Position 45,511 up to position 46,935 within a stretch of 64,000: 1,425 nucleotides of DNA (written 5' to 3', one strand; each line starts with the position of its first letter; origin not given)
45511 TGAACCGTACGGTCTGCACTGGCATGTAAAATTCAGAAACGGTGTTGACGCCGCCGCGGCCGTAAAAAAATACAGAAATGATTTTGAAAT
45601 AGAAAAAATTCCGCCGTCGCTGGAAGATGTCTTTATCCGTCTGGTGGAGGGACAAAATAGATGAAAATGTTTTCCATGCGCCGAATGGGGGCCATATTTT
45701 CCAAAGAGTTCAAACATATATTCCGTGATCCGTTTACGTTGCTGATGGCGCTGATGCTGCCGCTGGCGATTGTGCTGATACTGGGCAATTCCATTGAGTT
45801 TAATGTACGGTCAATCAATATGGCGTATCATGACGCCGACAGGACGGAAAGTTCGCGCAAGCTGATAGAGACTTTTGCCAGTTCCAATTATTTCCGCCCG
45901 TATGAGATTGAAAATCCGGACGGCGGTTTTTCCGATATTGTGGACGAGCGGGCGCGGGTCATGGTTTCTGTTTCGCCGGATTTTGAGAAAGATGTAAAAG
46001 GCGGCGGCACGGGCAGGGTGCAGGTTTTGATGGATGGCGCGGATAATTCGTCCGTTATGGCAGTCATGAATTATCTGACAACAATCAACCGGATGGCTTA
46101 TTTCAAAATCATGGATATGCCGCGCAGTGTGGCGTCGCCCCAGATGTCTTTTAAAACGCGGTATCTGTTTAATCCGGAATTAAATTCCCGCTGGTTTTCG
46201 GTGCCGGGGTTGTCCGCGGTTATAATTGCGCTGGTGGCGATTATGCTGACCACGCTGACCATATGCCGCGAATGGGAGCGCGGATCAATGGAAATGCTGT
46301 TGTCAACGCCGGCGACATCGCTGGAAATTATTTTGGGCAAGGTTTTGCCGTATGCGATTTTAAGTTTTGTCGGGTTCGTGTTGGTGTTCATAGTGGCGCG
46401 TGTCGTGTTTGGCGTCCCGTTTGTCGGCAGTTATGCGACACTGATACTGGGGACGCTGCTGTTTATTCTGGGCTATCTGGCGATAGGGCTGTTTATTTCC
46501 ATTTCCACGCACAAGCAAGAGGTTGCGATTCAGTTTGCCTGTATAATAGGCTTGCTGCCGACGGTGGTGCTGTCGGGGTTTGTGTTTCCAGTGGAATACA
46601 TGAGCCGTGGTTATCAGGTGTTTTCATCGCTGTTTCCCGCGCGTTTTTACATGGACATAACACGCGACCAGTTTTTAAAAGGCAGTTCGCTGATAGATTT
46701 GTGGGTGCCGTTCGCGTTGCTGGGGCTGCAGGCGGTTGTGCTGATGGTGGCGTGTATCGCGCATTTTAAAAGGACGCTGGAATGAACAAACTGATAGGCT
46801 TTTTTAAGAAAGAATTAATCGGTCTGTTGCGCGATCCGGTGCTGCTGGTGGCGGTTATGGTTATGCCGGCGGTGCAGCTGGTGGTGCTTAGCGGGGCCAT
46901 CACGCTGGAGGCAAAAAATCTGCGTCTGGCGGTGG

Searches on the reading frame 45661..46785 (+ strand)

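Call 55: search_protein_families(library=pfam, proteins=[window:45661-46785:+], max_evalue=0.001)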
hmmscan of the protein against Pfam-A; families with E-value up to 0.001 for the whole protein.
window:45661-46785:+ (374 aa): 3 families
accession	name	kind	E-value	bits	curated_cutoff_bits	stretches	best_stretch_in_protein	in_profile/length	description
PF12698.13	ABC2_membrane_3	-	3.8e-45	154.9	31.6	1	26-364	3-344/347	ABC-2 family transporter protein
PF12679.13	ABC2_membrane_2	-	1.7e-19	70.6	27.2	1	11-371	2-280/283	ABC-2 family transporter protein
PF01061.29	ABC2_membrane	-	5.2e-18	65.8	26.9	1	177-336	51-208/211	ABC-2 type transporter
